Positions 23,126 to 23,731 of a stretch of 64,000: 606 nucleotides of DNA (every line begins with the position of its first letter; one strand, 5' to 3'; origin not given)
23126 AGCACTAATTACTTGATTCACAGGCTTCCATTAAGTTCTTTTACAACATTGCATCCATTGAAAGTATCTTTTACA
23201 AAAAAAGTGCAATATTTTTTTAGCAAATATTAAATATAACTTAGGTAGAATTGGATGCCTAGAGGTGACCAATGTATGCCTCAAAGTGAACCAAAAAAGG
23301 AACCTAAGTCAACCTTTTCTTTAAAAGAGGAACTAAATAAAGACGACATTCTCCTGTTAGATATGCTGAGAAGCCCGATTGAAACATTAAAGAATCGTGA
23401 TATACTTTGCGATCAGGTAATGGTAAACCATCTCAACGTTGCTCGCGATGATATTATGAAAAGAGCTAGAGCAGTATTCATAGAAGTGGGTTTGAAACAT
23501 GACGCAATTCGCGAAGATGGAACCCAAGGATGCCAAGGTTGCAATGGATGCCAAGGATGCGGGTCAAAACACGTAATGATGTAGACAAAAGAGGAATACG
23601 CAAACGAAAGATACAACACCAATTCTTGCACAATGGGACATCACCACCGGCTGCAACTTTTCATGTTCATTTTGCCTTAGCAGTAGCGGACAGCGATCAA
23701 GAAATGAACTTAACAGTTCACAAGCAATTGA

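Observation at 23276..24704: Candidate undescribed archaeal RiPP system: (Q/N)GC-repeat precursor plus radical SAM/SPASM maturase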

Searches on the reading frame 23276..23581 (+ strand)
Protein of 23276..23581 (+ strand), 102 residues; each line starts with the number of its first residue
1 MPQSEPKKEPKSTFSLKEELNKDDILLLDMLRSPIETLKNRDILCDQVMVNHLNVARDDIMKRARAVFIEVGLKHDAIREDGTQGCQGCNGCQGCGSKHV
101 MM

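Call 54: find_homologous_proteins(query=A2, max_evalue=0.001)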
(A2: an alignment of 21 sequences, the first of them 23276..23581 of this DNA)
Query A2 (21 sequences) (102 aa, profile of the alignment): 35 proteins with E <= 0.001 among 964 candidates. Only proteins of 40 to 196 residues were searched: fused or split forms outside these lengths cannot appear, so this answer is no evidence that the protein stands alone or is whole; lengths 'longer' or 'shorter' looks for them.
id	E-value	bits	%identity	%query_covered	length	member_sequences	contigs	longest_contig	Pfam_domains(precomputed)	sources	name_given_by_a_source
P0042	2.7e-45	170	32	76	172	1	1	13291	-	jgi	jgi:hypothetical protein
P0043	9.9e-36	140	32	79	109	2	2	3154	-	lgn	-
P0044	2.2e-35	138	22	65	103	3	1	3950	-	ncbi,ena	-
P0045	9.3e-35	136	29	81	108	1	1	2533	-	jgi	-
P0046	4.7e-34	134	27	79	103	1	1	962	-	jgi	-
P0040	1.0e-33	133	100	100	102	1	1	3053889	-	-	-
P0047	2.0e-33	132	28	93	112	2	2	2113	-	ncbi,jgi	-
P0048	1.3e-32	130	28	79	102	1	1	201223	-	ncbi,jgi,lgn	-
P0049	5.6e-32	128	30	79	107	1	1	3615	-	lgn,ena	-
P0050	9.6e-32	127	31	79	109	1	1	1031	-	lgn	-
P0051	1.1e-31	127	25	62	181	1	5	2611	-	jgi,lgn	-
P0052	1.3e-31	126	29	78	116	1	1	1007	-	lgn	-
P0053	1.6e-31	126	30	78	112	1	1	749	-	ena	-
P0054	2.4e-31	126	29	79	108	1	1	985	-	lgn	-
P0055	2.7e-31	125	26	91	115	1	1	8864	-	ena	-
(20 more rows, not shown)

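Call 59: predict_structure(alignment_id=A2)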
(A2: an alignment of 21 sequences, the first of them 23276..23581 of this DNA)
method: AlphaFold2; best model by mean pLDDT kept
length: 102 residues; sequences in the alignment: 21
mean_pLDDT: 74.2   pTM: 0.54
mean pLDDT of the five models: 74.2, 73.7, 73.7, 71.4, 70.5
residues with pLDDT >= 90: 45; 70-90: 15; 50-70: 18; < 50: 24
segments of 3 or more residues with pLDDT < 50: 1-3, 81-85, 87-102
pLDDT, mean of each block of 10 residues (from residue 1): 52 79 94 94 89 96 94 64 48 41 33
secondary structure, 60 per line:
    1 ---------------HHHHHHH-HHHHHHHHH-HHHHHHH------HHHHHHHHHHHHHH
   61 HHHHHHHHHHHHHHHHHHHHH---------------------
elements in order: H16-22 H24-32 H34-40 H47-81

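Call 63: fold_search(model_id=the predicted structure, library=pdb)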
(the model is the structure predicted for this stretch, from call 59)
No match with E <= 0.001 here; weaker rows may still be real.
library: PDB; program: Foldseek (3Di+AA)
matches with E <= 10: 8; with E <= 0.001: 0
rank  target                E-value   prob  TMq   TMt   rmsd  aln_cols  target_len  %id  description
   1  7ltr_D                3.4e+00  0.15  0.28  0.51   7.8        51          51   16  Structure of the heteromeric complex between the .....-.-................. (SonM) and a truncated construct of the RiP (released 2021-09-29)
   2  7ltr_I                4.8e+00  0.12  0.28  0.50   7.7        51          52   16  Structure of the heteromeric complex between the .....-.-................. (SonM) and a truncated construct of the RiP (released 2021-09-29)
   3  7v2h_g                4.8e+00  0.03  0.23  0.20  21.7       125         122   14  Active state complex I from DQ-NADH dataset (released 2022-03-02)
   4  6sga_F2               5.5e+00  0.06  0.25  0.05   6.6        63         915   19  Body domain of the mt-SSU assemblosome from Trypanosoma brucei (released 2019-09-18)
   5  8a22_Yh               7.8e+00  0.06  0.26  0.38  11.7        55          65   14  Structure of the mitochondrial ribosome from Polytomella magna (released 2022-11-16)
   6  8roj_B                7.8e+00  0.09  0.38  0.46   5.0        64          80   14  Human cohesin SMC3-HD/RAD21-N complex - ADP-Mg-bound conformation (released 2024-09-11)
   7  8i9t_CX               8.4e+00  0.02  0.22  0.25  15.8        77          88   17  Cryo-EM structure of a Chaetomium thermophilum pre-60S ribosomal subunit - State Dbp10-1 (released 2023-05-17)
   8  8ud1_1d               8.9e+00  0.02  0.23  0.20  21.7       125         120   12  High resolution in-situ structure of complex I in respiratory supercomplex (composite) (released 2024-06-19)

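Call 68: search_solved_structures(query=A2, max_evalue=10, show_alignments=2)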
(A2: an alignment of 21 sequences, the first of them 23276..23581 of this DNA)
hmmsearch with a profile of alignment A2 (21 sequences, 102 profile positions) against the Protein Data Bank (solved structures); distinct sequences matched with E-value up to 10: 17.
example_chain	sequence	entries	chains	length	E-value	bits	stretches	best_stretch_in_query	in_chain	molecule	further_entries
3gnt_A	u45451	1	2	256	0.44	13.8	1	27-62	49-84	Enoyl-[acyl-carrier-protein] reductase [NADH]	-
3gns_A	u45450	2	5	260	0.46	13.7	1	27-62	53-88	Enoyl-[acyl-carrier-protein] reductase [NADH]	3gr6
6tbb_A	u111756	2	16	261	0.46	13.7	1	27-62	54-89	Enoyl-[acyl-carrier-protein] reductase [NADPH]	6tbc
4fs3_A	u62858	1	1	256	0.52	13.5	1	27-62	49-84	Enoyl-[acyl-carrier-protein] reductase [NADPH] FabI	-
4nz9_A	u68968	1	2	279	0.54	13.5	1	27-62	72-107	Enoyl-[acyl-carrier-protein] reductase [NADPH]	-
4all_A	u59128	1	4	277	0.55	13.5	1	27-62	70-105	ENOYL-[ACYL-CARRIER-PROTEIN] REDUCTASE [NADPH]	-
4ali_A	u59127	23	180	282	0.57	13.4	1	27-62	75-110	ENOYL-[ACYL-CARRIER-PROTEIN] REDUCTASE [NADPH] | ENOYL-ACP REDUCTASE MOLECULE ENOYL-[ACYL-CARRIER-PROTEIN] REDUCTASE [NADPH] | ENOYL-[ACYL-CARRIER-PROTEIN] REDU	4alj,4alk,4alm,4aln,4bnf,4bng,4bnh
2ylw_A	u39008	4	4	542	1.4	12.2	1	14-48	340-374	PHENYLACETONE MONOOXYGENASE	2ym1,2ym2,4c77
9fm7_A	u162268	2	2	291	1.5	12.1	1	20-95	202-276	NAD(P)-dependent oxidoreductase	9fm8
1w4x_A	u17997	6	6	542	1.6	12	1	14-48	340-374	PHENYLACETONE MONOOXYGENASE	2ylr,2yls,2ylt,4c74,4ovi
8xg8_A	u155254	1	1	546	1.6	12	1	14-48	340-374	Phenylacetone monooxygenase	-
8xg9_A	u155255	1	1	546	1.6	12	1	14-48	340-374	Phenylacetone monooxygenase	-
8xg7_A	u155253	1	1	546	1.6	12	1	14-48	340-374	Phenylacetone monooxygenase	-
2ylz_A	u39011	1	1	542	1.6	12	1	14-48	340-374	PHENYLACETONE MONOOXYGENASE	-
4d03_A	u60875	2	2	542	1.6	12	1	14-48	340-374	PHENYLACETONE MONOOXYGENASE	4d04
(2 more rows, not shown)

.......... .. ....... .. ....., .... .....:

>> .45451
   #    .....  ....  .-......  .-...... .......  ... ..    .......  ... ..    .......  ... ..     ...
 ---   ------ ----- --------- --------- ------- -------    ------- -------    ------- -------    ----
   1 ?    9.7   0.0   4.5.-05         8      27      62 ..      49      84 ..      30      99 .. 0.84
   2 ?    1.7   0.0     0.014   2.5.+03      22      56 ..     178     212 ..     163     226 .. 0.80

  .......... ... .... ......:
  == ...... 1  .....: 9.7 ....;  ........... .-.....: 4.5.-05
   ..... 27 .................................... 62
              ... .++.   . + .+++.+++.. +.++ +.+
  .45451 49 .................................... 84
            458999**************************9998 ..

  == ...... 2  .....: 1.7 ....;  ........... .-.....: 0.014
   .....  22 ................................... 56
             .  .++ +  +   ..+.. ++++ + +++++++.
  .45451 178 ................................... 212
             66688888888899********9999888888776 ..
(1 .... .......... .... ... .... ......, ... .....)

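Call 69: search_protein_families(library=ncbifam, alignment_id=A2, max_evalue=0.1)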
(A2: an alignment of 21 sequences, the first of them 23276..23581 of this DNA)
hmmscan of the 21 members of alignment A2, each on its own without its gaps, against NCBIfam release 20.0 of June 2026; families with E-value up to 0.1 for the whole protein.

A. member 1, window:23276-23581:+ (102 aa): 0 families

B. families by the number of members that match (of 21 scanned): 5 families
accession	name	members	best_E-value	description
NF038399.1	NH_RiPP_Os17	6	0.00079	Os1348 family NHLP clan protein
NF007126.0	PRK09567.1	3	0.019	NirA family protein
TIGR04509.1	mod_pep_NH_fam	1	0.04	NHLP-related RiPP peptide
NF041545.1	GrdB_like_no_Se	1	0.041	GrdB-related putative oxidoreductase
NF005006.0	PRK06397.1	1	0.068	V-type ATP synthase subunit H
